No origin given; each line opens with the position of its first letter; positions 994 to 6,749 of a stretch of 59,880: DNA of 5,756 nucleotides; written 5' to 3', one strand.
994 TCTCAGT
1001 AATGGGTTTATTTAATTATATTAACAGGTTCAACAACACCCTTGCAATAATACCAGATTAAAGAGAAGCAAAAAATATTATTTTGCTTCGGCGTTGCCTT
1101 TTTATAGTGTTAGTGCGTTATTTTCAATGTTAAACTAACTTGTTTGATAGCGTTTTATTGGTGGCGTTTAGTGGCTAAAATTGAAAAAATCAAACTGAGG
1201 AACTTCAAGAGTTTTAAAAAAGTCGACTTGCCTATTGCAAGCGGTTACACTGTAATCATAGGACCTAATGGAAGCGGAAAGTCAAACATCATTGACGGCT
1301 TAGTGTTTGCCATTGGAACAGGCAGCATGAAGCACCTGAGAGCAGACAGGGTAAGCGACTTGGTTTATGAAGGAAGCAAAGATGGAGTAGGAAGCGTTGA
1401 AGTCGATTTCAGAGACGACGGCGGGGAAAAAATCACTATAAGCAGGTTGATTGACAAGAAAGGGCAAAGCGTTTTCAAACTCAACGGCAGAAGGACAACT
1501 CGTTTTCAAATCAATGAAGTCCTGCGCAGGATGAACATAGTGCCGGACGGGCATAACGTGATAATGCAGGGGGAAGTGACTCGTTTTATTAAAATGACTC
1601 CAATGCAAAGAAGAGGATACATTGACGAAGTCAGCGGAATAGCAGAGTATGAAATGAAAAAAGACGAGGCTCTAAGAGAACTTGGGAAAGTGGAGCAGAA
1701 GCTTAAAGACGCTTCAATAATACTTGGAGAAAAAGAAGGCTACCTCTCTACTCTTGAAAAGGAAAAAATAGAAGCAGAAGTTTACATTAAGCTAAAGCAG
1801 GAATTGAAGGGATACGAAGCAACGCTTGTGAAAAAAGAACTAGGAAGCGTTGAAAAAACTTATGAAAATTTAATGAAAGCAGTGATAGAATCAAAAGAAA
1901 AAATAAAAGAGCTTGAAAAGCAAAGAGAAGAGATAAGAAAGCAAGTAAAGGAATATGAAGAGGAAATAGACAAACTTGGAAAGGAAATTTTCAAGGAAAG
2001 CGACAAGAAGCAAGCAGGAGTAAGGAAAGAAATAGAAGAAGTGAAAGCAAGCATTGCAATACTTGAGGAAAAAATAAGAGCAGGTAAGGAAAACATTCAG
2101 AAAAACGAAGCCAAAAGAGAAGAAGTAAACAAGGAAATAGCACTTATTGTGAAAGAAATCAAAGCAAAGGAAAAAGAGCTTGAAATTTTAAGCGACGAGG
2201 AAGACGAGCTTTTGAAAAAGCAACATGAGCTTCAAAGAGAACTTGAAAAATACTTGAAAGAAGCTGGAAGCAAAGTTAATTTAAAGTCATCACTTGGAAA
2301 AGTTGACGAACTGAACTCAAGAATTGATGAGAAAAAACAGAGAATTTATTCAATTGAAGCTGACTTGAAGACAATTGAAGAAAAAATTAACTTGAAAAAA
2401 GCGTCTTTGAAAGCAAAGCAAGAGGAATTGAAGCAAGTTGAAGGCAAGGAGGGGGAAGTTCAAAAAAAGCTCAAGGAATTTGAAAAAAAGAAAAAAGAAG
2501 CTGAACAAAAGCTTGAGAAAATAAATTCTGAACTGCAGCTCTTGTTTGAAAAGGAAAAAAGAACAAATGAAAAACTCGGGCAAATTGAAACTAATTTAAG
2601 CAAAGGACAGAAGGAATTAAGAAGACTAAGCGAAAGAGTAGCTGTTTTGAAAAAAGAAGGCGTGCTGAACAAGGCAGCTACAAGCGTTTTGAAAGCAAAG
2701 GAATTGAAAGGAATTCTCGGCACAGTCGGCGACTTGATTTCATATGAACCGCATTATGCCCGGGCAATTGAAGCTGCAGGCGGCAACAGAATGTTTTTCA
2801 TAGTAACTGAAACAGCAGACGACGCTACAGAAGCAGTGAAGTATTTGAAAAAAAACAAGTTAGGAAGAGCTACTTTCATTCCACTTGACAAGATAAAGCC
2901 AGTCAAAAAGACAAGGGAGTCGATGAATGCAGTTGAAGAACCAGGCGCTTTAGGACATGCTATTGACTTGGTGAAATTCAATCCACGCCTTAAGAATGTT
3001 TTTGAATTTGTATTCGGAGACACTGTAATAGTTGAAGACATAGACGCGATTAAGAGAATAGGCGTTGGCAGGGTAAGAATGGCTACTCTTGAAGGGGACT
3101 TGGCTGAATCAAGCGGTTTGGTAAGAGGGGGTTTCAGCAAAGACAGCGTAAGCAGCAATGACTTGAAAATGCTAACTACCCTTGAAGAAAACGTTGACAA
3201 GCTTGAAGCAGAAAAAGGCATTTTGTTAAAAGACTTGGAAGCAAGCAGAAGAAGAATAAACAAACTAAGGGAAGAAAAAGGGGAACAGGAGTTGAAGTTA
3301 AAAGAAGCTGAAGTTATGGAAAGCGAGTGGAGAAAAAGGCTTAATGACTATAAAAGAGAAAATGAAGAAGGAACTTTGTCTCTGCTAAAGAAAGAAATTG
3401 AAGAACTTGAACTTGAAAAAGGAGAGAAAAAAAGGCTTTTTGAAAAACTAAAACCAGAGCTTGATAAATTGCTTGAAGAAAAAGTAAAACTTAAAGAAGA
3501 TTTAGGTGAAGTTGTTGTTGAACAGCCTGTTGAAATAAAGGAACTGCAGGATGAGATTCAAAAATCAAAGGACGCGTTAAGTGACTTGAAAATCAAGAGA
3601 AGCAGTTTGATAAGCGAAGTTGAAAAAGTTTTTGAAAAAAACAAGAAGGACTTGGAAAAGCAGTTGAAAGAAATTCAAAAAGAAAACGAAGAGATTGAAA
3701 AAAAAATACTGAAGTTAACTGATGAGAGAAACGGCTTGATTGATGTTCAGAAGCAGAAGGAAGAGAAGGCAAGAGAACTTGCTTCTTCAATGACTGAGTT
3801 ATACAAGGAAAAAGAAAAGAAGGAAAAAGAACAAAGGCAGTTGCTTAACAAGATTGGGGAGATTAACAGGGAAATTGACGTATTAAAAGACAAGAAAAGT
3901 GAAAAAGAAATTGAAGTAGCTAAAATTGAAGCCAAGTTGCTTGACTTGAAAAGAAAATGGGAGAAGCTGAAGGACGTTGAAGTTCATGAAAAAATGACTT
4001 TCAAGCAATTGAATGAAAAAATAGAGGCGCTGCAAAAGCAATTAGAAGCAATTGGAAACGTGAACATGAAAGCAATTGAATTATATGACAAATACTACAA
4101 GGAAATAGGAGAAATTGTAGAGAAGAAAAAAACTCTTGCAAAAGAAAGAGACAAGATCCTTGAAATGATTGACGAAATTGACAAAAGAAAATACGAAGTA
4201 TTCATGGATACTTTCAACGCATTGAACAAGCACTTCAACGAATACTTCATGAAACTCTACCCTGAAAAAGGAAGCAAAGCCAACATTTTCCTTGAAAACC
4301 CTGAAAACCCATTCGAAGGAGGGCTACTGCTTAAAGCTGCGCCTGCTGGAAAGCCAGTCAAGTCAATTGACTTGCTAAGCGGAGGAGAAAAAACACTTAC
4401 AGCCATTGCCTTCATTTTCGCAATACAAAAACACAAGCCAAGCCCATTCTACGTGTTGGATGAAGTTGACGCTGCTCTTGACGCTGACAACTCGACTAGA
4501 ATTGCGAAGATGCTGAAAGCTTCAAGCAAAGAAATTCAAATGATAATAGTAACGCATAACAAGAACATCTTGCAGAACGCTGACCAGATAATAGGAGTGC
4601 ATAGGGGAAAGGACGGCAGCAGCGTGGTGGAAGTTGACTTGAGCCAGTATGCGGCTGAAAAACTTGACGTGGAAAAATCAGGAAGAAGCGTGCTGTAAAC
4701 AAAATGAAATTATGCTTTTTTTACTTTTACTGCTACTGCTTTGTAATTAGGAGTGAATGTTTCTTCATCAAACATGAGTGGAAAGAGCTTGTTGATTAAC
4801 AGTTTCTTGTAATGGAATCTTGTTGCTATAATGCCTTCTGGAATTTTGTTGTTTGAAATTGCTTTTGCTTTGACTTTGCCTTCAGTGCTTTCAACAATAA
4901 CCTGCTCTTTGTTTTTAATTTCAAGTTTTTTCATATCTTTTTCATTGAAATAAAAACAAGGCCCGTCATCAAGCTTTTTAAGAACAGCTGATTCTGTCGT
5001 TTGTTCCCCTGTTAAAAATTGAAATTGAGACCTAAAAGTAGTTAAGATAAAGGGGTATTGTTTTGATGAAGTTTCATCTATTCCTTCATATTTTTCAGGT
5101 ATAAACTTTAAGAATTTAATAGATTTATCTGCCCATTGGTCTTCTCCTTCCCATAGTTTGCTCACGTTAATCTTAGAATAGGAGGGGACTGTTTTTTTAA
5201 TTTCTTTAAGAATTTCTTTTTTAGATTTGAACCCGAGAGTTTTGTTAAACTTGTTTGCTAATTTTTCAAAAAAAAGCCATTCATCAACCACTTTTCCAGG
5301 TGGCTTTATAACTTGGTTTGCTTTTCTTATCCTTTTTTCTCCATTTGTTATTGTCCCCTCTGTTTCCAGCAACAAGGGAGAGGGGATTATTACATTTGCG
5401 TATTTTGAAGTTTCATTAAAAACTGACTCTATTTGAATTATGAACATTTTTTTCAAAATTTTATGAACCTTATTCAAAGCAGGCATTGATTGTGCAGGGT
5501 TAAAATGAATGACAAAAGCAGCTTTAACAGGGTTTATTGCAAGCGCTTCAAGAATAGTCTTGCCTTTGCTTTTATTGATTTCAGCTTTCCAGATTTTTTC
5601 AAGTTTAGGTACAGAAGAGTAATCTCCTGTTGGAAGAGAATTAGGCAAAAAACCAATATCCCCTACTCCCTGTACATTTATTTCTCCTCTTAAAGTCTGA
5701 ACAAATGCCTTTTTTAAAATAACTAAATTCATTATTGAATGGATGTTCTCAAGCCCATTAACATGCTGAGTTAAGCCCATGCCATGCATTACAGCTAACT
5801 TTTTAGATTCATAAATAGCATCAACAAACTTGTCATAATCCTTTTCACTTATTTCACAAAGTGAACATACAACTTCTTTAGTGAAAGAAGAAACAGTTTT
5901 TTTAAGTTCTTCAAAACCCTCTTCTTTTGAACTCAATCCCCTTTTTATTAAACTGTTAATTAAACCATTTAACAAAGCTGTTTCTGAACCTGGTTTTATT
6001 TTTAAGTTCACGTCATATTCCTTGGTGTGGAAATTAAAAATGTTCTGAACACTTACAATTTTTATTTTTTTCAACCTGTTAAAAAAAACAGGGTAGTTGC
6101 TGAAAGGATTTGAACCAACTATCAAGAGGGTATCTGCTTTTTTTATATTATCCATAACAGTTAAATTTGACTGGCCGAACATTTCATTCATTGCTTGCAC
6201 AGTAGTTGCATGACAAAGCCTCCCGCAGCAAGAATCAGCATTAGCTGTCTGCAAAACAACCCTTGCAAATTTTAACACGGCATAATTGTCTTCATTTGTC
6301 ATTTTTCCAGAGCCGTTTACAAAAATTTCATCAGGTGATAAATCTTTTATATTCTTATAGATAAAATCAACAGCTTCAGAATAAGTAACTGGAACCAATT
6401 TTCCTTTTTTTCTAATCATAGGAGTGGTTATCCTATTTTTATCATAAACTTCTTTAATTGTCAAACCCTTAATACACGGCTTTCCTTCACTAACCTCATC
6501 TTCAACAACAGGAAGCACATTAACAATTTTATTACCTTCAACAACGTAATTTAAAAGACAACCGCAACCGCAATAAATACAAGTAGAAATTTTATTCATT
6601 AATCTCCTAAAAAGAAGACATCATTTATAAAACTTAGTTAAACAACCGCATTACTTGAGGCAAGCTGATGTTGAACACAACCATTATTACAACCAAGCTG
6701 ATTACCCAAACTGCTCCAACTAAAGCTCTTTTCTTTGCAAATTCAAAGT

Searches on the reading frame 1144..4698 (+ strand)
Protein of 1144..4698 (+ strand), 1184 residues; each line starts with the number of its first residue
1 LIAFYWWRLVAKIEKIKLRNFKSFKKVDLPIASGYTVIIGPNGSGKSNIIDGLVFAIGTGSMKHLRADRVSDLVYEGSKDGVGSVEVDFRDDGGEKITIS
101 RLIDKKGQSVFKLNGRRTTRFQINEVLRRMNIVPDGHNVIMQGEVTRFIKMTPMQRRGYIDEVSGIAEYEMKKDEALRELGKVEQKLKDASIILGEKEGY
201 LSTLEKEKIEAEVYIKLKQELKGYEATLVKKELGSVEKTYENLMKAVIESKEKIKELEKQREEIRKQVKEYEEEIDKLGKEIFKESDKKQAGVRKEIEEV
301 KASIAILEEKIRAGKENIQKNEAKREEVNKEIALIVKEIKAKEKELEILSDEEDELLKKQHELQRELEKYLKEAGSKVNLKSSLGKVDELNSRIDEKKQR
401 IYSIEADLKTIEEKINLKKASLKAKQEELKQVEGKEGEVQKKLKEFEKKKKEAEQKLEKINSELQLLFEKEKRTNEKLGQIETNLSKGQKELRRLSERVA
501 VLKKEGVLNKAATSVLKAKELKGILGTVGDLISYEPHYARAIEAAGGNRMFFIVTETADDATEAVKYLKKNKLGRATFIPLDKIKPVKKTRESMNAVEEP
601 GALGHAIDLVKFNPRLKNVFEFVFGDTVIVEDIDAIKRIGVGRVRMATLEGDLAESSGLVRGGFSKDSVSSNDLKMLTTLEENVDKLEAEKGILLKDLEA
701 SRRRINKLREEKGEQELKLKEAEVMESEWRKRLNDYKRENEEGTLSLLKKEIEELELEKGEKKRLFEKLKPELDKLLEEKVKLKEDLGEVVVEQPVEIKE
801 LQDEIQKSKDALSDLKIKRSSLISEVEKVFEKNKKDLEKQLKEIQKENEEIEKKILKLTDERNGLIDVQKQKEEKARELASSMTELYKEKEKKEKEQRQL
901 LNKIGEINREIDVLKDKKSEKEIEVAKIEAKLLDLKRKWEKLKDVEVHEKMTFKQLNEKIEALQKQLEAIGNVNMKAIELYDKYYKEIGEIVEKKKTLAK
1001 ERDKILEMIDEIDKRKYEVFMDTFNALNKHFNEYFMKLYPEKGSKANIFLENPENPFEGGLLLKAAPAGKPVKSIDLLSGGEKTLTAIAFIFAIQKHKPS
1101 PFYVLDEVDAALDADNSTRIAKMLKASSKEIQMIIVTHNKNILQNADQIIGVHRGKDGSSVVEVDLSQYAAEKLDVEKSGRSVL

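Call 66: search_protein_families(library=pfam, proteins=[window:1144-4698:+], max_evalue=0.0001)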
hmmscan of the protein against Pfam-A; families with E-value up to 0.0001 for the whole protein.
window:1144-4698:+ (1184 aa): 6 families
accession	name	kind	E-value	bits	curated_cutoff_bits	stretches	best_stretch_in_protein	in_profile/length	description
PF02463.25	SMC_N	-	1.1e-41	143.1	40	2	818-1158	135-217/220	RecF/RecN/SMC N terminal domain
PF06470.18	SMC_hinge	-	1.1e-32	113.3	22.5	1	522-635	2-111/116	SMC proteins Flexible Hinge Domain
PF13476.12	AAA_23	-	5e-14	53.8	27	1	15-282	1-200/201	AAA domain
PF13175.12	AAA_15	-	1.4e-11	45.1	32.1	1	12-382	2-282/374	AAA ATPase domain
PF13304.12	AAA_21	-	1.7e-08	35.3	27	1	36-67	2-26/304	AAA domain, putative AbiEii toxin, Type IV TA system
PF13555.12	AAA_29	-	3e-07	30.5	27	1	14-54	2-43/61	P-loop containing region of AAA domain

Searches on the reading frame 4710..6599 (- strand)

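Call 66: search_protein_families(library=pfam, proteins=[window:4710-6599:-], max_evalue=0.0001)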
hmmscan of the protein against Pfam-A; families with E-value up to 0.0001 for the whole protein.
window:4710-6599:- (629 aa): 3 families
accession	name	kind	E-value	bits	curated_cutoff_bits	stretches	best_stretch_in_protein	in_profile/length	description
PF00384.28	Molybdopterin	-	1.9e-44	152.6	24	1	56-449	1-352/353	Molybdopterin oxidoreductase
PF01568.27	Molydop_binding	-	4.9e-16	59.2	26.8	1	517-622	1-109/110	Molydopterin dinucleotide binding domain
PF04879.21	Molybdop_Fe4S4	-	1.1e-09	38.6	22.7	1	5-49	6-50/55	Molybdopterin oxidoreductase Fe4S4 domain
